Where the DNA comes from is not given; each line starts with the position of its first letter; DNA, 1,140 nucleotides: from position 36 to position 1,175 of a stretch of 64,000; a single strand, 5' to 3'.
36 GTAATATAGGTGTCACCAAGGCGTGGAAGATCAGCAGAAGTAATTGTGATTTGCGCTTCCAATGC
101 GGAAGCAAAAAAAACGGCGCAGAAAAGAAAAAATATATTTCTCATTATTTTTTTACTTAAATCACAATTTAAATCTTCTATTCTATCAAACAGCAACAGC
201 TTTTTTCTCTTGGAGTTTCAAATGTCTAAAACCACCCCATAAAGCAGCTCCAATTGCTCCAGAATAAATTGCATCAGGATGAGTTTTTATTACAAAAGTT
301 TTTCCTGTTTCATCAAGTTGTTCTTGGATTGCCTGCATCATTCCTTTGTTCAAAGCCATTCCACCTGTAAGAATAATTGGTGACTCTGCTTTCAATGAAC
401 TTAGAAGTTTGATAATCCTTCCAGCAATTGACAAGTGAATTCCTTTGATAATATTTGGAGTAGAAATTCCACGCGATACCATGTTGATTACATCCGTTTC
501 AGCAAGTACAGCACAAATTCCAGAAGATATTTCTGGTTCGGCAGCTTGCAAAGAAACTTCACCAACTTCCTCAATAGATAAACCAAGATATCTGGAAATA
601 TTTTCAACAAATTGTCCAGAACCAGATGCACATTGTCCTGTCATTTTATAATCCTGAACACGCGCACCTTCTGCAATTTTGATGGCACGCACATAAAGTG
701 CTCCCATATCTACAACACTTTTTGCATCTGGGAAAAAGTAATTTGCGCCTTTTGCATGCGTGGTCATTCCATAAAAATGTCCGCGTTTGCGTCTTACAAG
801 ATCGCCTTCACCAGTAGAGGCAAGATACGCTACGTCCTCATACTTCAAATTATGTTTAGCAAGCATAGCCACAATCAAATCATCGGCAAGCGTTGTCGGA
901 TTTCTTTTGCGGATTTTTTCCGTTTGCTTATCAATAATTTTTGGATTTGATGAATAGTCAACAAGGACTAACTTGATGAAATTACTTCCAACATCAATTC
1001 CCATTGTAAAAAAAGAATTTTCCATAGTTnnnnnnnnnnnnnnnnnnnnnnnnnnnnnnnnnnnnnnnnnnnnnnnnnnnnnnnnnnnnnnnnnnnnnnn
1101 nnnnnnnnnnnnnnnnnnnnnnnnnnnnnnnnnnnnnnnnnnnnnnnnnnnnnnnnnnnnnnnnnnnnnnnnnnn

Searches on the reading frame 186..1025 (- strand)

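Call 3: search_protein_families(library=pfam, proteins=[window:186-1025:-], max_evalue=0.01)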
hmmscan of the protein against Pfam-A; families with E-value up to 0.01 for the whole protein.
window:186-1025:- (279 aa): 3 families
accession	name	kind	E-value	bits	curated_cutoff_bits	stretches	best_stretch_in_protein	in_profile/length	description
PF01869.26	BcrAD_BadFG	-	5.2e-56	190.6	31.5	1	9-264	2-271/271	BadF/BadG/BcrA/BcrD ATPase family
PF22521.2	HypF_C_2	-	0.00067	19.9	27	1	178-247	155-227/241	Carbamoyltransferase, Kae1-like Domain, second subdomain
PF00480.26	ROK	-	0.0073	16.3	22.9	0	178-262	199-289/294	ROK family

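Call 4: search_protein_families(library=ncbifam, proteins=[window:186-1025:-], max_evalue=0.01)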
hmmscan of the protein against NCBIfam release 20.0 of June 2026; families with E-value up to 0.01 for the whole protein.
window:186-1025:- (279 aa): 9 families
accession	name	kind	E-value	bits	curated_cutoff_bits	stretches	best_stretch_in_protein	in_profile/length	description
TIGR02261.1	benz_CoA_red_D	equivalog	9.1e-95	316.8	312.85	1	7-264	3-262/262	benzoyl-CoA reductase subunit D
TIGR00241.1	CoA_E_activ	domain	4.1e-48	164.1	125.4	1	7-262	2-247/248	acyl-CoA dehydratase activase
TIGR03192.1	benz_CoA_bzdQ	equivalog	6.9e-30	104.5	380.2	1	5-264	32-286/293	benzoyl-CoA reductase, bzd-type, subunit Q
TIGR03286.1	methan_mark_15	hypoth_equivalog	1.7e-22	80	455.75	1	6-263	145-400/404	methanogenesis marker 15 protein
TIGR02259.1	benz_CoA_red_A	equivalog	8.2e-22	77.5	578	1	66-261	231-429/432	benzoyl-CoA reductase subunit A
NF003461.0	PRK05082.1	subfamily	0.00071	19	283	0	199-263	220-285/291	N-acetylmannosamine kinase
NF002834.0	PRK03011.1-5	subfamily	0.0016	17.6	222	1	168-246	246-329/357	butyrate kinase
NF053533.1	salactin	equivalog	0.0022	17.1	400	1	211-260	278-328/335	actin-like salactin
NF007144.0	PRK09585.2-3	equivalog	0.0061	15.7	436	1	176-265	241-330/358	anhydro-N-acetylmuramic acid kinase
